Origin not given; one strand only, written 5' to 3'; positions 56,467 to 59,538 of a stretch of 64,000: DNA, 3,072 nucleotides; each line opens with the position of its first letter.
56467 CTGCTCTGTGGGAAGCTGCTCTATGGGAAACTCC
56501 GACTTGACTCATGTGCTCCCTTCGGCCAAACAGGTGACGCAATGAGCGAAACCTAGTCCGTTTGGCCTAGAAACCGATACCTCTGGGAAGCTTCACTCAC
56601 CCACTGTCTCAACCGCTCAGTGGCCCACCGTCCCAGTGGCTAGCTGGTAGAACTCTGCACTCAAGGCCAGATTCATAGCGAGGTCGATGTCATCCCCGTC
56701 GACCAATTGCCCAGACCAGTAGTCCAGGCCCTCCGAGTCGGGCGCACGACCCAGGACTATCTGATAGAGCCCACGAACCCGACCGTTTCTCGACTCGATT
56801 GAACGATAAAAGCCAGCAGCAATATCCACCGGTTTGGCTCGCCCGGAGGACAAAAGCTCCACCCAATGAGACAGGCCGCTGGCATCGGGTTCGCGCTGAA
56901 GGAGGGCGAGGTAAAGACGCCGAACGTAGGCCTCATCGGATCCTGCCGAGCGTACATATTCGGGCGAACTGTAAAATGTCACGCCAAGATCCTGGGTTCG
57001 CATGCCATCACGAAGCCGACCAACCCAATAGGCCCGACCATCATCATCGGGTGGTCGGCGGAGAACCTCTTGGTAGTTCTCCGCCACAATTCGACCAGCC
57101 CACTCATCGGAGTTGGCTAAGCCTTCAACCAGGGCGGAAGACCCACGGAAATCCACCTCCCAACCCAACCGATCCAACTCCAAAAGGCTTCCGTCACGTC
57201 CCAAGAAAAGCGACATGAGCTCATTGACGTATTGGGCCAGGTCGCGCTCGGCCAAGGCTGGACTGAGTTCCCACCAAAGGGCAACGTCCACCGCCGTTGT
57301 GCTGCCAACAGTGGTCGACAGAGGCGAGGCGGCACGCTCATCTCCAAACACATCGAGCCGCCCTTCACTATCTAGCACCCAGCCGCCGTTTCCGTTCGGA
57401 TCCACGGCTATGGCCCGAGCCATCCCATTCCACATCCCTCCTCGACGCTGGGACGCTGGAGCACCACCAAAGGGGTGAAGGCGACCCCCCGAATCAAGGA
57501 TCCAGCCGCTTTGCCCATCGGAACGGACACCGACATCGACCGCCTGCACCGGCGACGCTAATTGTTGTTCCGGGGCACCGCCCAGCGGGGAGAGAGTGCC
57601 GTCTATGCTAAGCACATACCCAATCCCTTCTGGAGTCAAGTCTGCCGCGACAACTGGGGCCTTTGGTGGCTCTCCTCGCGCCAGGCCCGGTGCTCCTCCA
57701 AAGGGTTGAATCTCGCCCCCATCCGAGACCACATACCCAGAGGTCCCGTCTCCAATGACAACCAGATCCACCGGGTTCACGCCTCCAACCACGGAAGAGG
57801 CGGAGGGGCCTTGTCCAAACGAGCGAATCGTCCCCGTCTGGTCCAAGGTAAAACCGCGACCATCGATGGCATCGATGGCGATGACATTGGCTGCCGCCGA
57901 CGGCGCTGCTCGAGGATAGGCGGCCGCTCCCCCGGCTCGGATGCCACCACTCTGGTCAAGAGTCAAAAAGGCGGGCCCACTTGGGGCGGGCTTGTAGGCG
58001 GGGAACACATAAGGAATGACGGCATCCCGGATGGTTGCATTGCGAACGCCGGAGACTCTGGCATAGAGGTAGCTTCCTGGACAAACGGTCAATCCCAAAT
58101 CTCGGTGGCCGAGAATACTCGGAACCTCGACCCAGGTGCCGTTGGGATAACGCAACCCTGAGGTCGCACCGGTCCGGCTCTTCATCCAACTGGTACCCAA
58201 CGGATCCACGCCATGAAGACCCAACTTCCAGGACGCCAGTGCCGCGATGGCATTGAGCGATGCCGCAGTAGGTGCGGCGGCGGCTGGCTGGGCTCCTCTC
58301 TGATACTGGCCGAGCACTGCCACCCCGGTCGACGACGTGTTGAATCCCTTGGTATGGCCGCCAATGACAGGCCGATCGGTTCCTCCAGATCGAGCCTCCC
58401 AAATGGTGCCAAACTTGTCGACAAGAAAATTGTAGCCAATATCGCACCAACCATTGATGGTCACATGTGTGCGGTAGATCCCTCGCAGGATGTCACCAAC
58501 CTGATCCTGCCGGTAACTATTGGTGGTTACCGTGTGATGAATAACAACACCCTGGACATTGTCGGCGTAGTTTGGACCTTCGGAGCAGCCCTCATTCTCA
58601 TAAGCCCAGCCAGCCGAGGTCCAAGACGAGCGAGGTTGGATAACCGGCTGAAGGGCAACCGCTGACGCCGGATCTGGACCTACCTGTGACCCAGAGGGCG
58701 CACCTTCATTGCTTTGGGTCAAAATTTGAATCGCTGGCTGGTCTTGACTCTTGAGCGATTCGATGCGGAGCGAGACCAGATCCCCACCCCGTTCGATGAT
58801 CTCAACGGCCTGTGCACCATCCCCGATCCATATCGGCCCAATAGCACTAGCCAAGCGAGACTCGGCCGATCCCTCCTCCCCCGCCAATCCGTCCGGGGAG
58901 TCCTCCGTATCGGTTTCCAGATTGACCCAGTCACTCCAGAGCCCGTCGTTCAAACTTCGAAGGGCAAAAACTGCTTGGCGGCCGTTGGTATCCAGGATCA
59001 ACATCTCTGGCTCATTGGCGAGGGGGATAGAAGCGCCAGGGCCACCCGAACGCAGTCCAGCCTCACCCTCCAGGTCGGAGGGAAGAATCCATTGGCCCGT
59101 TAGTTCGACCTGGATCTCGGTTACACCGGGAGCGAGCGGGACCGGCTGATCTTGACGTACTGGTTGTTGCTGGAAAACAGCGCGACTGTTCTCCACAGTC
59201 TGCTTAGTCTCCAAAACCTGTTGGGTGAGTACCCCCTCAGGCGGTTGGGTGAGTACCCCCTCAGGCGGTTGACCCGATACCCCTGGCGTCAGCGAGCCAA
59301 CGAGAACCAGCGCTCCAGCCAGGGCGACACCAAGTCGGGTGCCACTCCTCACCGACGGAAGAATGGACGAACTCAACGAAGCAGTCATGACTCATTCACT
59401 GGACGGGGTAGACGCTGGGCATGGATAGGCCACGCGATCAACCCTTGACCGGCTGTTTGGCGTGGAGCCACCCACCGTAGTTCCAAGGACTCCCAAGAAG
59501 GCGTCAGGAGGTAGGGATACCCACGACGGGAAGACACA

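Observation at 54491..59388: Amidase plus SpoIID-type enzyme pair sharing one C-terminal four-repeat module, co-directional with the glycan locus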

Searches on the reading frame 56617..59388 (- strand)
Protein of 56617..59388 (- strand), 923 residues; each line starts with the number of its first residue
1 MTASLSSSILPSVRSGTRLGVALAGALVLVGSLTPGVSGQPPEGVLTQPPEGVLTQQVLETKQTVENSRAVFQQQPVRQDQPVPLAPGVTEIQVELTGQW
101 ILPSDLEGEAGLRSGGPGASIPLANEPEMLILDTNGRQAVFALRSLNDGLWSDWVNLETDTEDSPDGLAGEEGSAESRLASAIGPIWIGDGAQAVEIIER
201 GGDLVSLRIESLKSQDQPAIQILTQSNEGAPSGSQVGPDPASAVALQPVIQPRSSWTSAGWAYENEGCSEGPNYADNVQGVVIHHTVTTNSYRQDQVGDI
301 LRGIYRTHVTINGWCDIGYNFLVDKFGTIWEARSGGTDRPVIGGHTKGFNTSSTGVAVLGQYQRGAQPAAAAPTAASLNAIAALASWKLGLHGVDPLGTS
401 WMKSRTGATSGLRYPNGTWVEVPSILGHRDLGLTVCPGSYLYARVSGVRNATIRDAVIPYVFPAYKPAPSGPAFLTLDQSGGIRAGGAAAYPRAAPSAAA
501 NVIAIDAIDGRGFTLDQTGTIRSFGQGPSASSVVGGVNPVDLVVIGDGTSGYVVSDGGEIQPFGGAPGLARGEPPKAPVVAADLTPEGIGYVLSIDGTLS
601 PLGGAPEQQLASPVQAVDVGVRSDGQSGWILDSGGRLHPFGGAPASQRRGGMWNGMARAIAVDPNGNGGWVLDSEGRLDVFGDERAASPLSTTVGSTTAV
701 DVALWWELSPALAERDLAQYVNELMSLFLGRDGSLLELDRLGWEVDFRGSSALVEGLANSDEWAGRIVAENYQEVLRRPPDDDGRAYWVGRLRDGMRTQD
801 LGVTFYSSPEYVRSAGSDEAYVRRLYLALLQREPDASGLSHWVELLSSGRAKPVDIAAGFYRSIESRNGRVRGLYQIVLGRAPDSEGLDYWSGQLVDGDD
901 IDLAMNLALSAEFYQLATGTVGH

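Call 3: search_protein_families(library=pfam, proteins=[window:56617-59388:-], max_evalue=0.01)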
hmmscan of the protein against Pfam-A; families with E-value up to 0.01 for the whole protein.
window:56617-59388:- (923 aa): 2 families
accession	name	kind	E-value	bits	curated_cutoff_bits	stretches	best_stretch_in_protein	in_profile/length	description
PF13946.11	DUF4214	-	3.9e-30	104.2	23.2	3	804-866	3-68/72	Domain of unknown function (DUF4214)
PF01510.30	Amidase_2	-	2.7e-13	50.8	26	1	276-438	3-130/131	N-acetylmuramoyl-L-alanine amidase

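Call 6: search_protein_families(library=ncbifam, proteins=[window:56617-59388:-], max_evalue=0.001)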
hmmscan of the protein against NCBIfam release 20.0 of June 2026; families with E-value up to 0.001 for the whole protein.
window:56617-59388:- (923 aa): 0 families

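Call 16: search_solved_structures(query=window:56617-59388:-, max_evalue=0.01, show_alignments=3)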
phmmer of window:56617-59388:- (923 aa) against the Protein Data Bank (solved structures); distinct sequences matched with E-value up to 0.01: 27.
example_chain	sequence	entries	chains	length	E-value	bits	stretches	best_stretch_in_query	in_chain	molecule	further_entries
4z8i_A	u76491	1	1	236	1.1e-12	50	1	278-378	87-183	peptidoglycan recognition protein 3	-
4zxm_A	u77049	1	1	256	1.5e-12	49.5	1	277-378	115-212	PGRP domain of peptidoglycan recognition protein 3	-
5xz4_A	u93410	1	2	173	1.6e-11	46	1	278-367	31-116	Bumblebee peptidoglycan recognition protein SA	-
2cb3_A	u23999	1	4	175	2.3e-10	42.3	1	277-371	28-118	PEPTIDOGLYCAN-RECOGNITION PROTEIN-LE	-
1sk4_A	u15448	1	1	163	1.4e-09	39.7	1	279-379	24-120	Peptidoglycan recognition protein I-alpha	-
1sk3_A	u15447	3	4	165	1.4e-09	39.7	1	279-379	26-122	Peptidoglycan recognition protein I-alpha | peptidoglycan recognition protein-I-alpha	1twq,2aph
27aa_A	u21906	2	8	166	2.5e-09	38.8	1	277-381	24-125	Peptidoglycan recognition protein 1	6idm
6a89_A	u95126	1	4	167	2.5e-09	38.8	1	277-381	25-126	Peptidoglycan recognition protein 1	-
2r2k_A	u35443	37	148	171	2.7e-09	38.7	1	277-381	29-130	Peptidoglycan recognition protein | Peptidoglycan recognition protein 1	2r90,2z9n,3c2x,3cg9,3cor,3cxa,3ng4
1yck_A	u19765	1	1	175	6.5e-09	37.5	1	276-375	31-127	Peptidoglycan recognition protein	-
2xz4_A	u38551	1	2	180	7.3e-09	37.3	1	272-374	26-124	PEPTIDOGLYCAN-RECOGNITION PROTEIN LF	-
1sxr_A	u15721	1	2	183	1.4e-08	36.4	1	278-376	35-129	Peptidoglycan recognition protein SA CG11709-PA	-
1s2j_A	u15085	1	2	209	1.9e-08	35.9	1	278-376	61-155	Peptidoglycan recognition protein SA CG11709-PA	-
5xz3_A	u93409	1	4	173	3.5e-08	35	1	278-366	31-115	Peptidoglycan-recognition protein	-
2f2l_X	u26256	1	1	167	6e-08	34.3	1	279-363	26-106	Peptidoglycan recognition protein-LC isoform LCx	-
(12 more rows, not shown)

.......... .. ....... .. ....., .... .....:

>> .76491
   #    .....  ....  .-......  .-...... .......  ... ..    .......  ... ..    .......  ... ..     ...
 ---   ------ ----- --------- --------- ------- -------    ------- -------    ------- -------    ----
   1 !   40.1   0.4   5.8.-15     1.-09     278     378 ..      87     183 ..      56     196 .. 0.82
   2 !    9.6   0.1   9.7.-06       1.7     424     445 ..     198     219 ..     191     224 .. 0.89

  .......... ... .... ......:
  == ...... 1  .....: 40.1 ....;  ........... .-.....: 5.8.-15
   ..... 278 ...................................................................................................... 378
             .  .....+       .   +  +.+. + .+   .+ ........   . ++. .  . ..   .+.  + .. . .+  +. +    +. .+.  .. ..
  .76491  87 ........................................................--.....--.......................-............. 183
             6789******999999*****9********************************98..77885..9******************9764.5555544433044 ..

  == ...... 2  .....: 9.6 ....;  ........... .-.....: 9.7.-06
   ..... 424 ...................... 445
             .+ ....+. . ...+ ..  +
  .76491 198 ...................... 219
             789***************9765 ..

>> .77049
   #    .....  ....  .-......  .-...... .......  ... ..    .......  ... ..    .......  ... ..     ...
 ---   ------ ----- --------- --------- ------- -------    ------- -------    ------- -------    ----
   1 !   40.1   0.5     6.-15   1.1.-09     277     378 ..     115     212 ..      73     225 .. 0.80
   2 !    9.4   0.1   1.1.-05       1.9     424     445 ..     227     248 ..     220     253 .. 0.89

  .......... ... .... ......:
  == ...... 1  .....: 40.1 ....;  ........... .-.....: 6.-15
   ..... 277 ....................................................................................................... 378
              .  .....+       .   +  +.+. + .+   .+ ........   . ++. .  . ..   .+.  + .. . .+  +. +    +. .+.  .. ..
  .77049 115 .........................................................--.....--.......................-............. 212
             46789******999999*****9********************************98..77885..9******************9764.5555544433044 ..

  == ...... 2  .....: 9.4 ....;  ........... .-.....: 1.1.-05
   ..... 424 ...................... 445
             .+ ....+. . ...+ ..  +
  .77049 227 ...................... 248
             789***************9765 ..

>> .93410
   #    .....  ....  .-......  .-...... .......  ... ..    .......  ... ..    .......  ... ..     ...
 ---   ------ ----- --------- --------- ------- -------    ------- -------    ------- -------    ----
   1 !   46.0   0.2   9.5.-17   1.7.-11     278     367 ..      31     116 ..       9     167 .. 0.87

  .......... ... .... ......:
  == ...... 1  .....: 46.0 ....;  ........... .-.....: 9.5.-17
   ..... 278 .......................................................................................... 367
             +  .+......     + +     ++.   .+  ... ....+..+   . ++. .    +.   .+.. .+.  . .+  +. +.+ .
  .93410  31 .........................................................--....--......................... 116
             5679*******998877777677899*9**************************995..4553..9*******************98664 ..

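Call 32: find_homologous_proteins(query=window:56617-59388:-)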
Query window:56617-59388:- (923 aa): 631 proteins with E <= 0.001 among 8000 candidates; the best 120 are listed.
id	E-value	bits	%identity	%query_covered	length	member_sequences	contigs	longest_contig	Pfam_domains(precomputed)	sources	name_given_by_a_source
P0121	0.0e+0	2065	100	100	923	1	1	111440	PF01510.31,PF13946.12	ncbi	-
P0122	0.0e+0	1061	59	89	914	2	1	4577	PF01510.31,PF13946.12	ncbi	-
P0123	0.0e+0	1037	58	91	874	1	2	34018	PF01510.31,PF27503.1,PF13946.12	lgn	-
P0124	0.0e+0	1034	58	89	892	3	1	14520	PF01510.31,PF13946.12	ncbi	-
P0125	1.6e-291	988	56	90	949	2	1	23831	PF01510.31,PF13946.12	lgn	-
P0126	3.8e-284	963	55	92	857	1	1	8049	PF01510.31,PF13946.12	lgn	-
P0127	4.2e-245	834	52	88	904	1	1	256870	PF01510.31,PF13946.12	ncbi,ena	-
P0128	2.8e-242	825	51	88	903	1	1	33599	PF01510.31,PF13946.12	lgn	-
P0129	8.3e-238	810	52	87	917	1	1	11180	PF01510.31,PF27503.1,PF13946.12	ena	-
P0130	1.0e-237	810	48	89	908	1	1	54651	PF01510.31,PF13946.12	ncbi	-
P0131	3.7e-236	804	50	89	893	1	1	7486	PF01510.31,PF27503.1,PF13946.12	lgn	-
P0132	2.2e-233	795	50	87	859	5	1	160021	PF01510.31,PF13946.12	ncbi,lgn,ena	-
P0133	3.4e-232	791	49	88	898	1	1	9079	PF01510.31,PF13946.12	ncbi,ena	-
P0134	5.2e-230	784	48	88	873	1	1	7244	PF01510.31,PF13946.12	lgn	-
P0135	1.6e-229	782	49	87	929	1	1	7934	PF01510.31,PF13946.12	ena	-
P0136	6.1e-225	767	48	87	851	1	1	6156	PF01510.31,PF27503.1,PF13946.12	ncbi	-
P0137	2.1e-224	766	48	87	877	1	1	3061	PF01510.31,PF13946.12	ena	-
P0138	2.0e-223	762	47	87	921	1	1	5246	PF01510.31,PF13946.12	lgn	-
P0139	6.5e-220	751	49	87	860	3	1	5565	PF01510.31,PF13946.12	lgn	-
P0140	2.0e-218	746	49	86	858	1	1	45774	PF01510.31,PF13946.12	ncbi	-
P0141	9.8e-217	740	48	86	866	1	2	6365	PF01510.31,PF13946.12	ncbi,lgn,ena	-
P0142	1.6e-216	739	47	91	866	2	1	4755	PF01510.31,PF13946.12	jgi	jgi:hypothetical protein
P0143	8.1e-216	737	47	87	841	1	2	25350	PF01510.31,PF27503.1,PF13946.12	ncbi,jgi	-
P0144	7.6e-215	734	48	87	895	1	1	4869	PF01510.31,PF13946.12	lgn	-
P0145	3.1e-214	732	47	87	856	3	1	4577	PF01510.31,PF13946.12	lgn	-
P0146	1.1e-213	730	47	86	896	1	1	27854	PF01510.31,PF13946.12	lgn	-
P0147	2.2e-213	729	48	87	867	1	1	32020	PF01510.31,PF13946.12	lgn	-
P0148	1.8e-211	723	47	86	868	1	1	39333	PF01510.31,PF13946.12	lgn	-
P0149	4.4e-211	721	47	86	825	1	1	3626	PF01510.31,PF13946.12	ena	-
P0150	1.1e-210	720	47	86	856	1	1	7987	PF01510.31,PF13946.12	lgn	-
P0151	1.2e-210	720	48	88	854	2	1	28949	PF01510.31,PF27503.1,PF13946.12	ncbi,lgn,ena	-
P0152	1.9e-210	719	46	88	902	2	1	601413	PF01510.31,PF13946.12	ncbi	ncbi:MAG: DUF4214 domain-containing protein [Acidimicrobiales bacterium]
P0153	2.0e-210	719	48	87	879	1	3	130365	PF01510.31,PF13946.12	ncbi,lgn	-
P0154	4.7e-210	718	47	86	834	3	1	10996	PF01510.31,PF13946.12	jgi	-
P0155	1.1e-208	714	46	89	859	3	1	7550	PF01510.31,PF13946.12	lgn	-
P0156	1.4e-208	713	47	86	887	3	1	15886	PF01510.31,PF13946.12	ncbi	-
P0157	4.4e-208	712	47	86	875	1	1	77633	PF01510.31,PF13946.12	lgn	-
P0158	2.6e-207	709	46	88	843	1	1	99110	PF01510.31,PF13946.12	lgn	-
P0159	1.3e-206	707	46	86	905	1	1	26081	PF01510.31,PF13946.12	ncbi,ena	-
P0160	3.0e-206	705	47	87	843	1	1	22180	PF01510.31,PF13946.12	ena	-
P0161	1.1e-203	697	46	86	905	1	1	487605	PF01510.31,PF13946.12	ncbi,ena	-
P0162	1.3e-201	690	46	86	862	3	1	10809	PF01510.31,PF27503.1,PF13946.12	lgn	-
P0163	1.3e-195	670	45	90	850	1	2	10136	PF01510.31,PF27503.1,PF13946.12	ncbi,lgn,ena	-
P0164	7.7e-188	645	42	89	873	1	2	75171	PF01510.31,PF27503.1,PF13946.12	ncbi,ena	-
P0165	2.8e-186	639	43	91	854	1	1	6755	PF01510.31,PF13946.12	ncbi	-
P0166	7.0e-178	612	40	89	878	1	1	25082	PF01510.31,PF13946.12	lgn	-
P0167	1.4e-177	611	43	87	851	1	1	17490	PF01510.31,PF13946.12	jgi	jgi:hypothetical protein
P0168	2.5e-177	610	44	86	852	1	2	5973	PF01510.31,PF13946.12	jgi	jgi:hypothetical protein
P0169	6.5e-177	608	43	84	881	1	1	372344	PF01510.31,PF13946.12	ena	-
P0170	7.0e-177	608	40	86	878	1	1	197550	PF01510.31,PF27503.1,PF13946.12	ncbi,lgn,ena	-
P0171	2.6e-176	606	40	93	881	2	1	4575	PF01510.31,PF27503.1,PF13946.12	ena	-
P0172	2.8e-176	606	43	87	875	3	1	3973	PF01510.31,PF13946.12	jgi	-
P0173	4.4e-176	606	40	88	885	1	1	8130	PF01510.31,PF13946.12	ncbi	-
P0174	1.3e-175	604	42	90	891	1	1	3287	PF01510.31,PF13946.12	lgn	-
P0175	1.9e-175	604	41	87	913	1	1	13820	PF01510.31,PF13946.12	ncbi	-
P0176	2.3e-174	600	43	88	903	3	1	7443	PF01510.31,PF13946.12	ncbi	-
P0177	1.7e-173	597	42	84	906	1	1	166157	PF01510.31,PF13946.12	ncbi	-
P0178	1.8e-173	597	42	87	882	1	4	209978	PF01510.31,PF13946.12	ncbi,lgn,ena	ncbi:MAG: DUF4214 domain-containing protein [Acidimicrobiales bacterium]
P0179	1.8e-171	590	41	88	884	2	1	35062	PF01510.31,PF13946.12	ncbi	-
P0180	2.1e-171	590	44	83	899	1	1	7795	PF01510.31,PF13946.12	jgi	jgi:hypothetical protein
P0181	2.3e-171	590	43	80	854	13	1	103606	PF01510.31,PF13946.12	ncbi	-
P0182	2.9e-171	590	41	87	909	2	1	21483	PF01510.31,PF13946.12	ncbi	ncbi:MAG: DUF4214 domain-containing protein [Actinomycetota bacterium]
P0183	4.4e-171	589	41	87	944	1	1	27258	PF01510.31,PF13946.12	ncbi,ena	-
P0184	2.1e-170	587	42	90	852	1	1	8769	PF01510.31,PF13946.12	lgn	-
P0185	3.1e-170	586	40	88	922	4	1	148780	PF01510.31,PF13946.12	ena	-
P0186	1.2e-169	584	42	86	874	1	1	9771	PF01510.31,PF13946.12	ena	-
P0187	1.2e-168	581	41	86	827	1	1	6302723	PF01510.31,PF13946.12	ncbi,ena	-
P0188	1.5e-168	581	39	87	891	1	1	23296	PF01510.31,PF13946.12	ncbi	ncbi:MAG: DUF4214 domain-containing protein [Acidimicrobiales bacterium]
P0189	1.7e-168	581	41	90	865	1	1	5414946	PF01510.31,PF13946.12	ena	-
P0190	1.8e-168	580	44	78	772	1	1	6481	PF01510.31,PF27503.1,PF13946.12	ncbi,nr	ncbi:MAG: N-acetylmuramoyl-L-alanine amidase, partial [Actinomycetota bacterium]|nr:N-acetylmuramoyl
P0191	1.9e-168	580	43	85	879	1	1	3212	PF01510.31,PF13946.12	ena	-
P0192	2.2e-168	580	40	90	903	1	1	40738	PF01510.31,PF13946.12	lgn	-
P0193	5.8e-168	579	40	87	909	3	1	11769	PF01510.31,PF13946.12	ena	-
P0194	2.2e-167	577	41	86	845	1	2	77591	PF01510.31,PF13946.12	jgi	jgi:hypothetical protein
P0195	2.3e-167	577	46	73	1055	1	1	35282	PF01510.31,PF13946.12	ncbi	ncbi:MAG: DUF4214 domain-containing protein [Acidimicrobiales bacterium]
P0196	9.5e-167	575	41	87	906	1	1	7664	PF01510.31,PF13946.12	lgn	-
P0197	1.5e-166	574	42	87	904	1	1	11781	PF01510.31,PF13946.12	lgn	-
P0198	1.9e-166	574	39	91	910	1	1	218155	PF01510.31,PF13946.12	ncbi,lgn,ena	-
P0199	4.5e-166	573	39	87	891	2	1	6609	PF01510.31,PF13946.12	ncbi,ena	-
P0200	5.3e-166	572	46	73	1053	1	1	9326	PF01510.31,PF13946.12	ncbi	ncbi:MAG: DUF4214 domain-containing protein [Acidimicrobiales bacterium]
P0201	2.0e-165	570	44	83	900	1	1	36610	PF01510.31,PF13946.12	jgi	jgi:hypothetical protein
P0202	3.7e-165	569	40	87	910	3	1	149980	PF01510.31,PF13946.12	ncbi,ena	-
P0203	7.9e-165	568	40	90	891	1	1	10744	PF01510.31,PF13946.12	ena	-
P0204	9.9e-165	568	39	87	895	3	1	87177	PF01510.31,PF13946.12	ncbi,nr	ncbi:MAG: DUF4214 domain-containing protein [Acidimicrobiales bacterium]|nr:DUF4214 domain-containin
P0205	1.5e-164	568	40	88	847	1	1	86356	PF01510.31,PF13946.12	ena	-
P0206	3.0e-164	566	41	86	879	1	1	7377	PF01510.31,PF13946.12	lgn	-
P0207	3.6e-164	566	42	86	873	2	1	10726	PF01510.31,PF13946.12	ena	-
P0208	4.9e-164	566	43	84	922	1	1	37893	PF01510.31,PF13946.12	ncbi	-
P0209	1.3e-163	564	41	85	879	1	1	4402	PF01510.31,PF13946.12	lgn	-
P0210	2.2e-163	564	39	87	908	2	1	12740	PF01510.31,PF13946.12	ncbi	-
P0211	5.3e-163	562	42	87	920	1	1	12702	PF01510.31,PF13946.12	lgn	-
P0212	2.2e-162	560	42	85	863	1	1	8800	PF01510.31,PF13946.12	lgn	-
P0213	2.6e-162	560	44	84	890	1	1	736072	PF01510.31,PF13946.12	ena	-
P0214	3.6e-162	560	38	87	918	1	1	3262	PF01510.31,PF13946.12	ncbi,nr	ncbi:MAG: DUF4214 domain-containing protein [Acidimicrobiales bacterium]|nr:DUF4214 domain-containin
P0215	6.8e-162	559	40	87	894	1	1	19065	PF01510.31,PF13946.12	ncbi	ncbi:MAG: DUF4214 domain-containing protein [Actinomycetota bacterium]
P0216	5.9e-160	552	40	89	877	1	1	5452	PF01510.31,PF13946.12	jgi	jgi:hypothetical protein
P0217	8.7e-160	552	40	84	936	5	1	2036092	PF01510.31,PF13946.12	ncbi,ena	-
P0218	1.0e-159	551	41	84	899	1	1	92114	PF01510.31,PF13946.12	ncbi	ncbi:MAG: DUF4214 domain-containing protein [Actinomycetota bacterium]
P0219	1.2e-159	551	39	87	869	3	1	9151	PF01510.31,PF13946.12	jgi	jgi:hypothetical protein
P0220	1.8e-159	551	41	88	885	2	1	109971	PF01510.31,PF13946.12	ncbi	ncbi:MAG: DUF4214 domain-containing protein [Actinomycetota bacterium]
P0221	1.6e-158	548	38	87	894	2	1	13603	PF01510.31,PF13946.12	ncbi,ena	-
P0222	9.2e-155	535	40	86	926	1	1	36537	PF01510.31,PF13946.12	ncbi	-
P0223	1.4e-153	531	39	87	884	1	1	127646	PF01510.31,PF13946.12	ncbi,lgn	ncbi:MAG: DUF4214 domain-containing protein [Actinomycetota bacterium]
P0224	1.1e-149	518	40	73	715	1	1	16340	PF01510.31,PF13946.12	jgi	jgi:hypothetical protein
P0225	1.8e-147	511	40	83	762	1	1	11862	PF01510.31,PF13946.12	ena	-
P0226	3.2e-147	510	42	73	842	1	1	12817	PF01510.31,PF13946.12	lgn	-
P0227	1.6e-146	508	40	86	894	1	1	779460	PF01510.31,PF13946.12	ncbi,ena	-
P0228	1.1e-143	498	39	73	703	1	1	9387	PF01510.31,PF13946.12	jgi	jgi:hypothetical protein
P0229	3.2e-143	497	39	87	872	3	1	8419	PF01510.31,PF13946.12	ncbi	-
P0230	3.4e-143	497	38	84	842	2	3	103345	PF01510.31,PF13946.12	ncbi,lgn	ncbi:MAG: DUF4214 domain-containing protein [Actinomycetota bacterium]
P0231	4.8e-140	486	40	86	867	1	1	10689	PF01510.31,PF13946.12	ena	-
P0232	3.8e-138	480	40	83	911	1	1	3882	PF01510.31,PF13946.12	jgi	jgi:hypothetical protein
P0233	5.0e-134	466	38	83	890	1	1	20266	PF01510.31,PF13946.12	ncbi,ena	-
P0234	1.9e-129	451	38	84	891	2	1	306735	PF01510.31,PF13946.12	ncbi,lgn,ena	-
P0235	3.6e-129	450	37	84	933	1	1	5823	PF01510.31,PF13946.12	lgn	-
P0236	2.4e-124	434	38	83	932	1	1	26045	PF01510.31,PF13946.12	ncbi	-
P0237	1.6e-115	405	35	86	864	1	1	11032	PF01510.31,PF13946.12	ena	-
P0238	2.3e-114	401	41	57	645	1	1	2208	PF01510.31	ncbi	ncbi:MAG: N-acetylmuramoyl-L-alanine amidase, partial [Actinomycetota bacterium]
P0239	7.3e-109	383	48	35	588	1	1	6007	PF01510.31,PF13946.12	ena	-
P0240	1.4e-106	376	46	35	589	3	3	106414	PF01510.31,PF13946.12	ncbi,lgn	-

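Call 43: search_protein_families(library=pfam, proteins=[P0123], max_evalue=1)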
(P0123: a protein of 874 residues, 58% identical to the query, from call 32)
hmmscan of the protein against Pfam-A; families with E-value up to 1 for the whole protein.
P0123 (874 aa): 3 families
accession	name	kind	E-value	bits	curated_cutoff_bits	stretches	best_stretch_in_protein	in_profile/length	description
PF13946.11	DUF4214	-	9.4e-25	86.9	23.2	3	760-822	4-69/72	Domain of unknown function (DUF4214)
PF01510.30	Amidase_2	-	2.6e-12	47.6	26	1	224-386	3-130/131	N-acetylmuramoyl-L-alanine amidase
PF24735.1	DUF7686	-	0.14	12.5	24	1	101-136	6-40/73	Domain of unknown function (DUF7686)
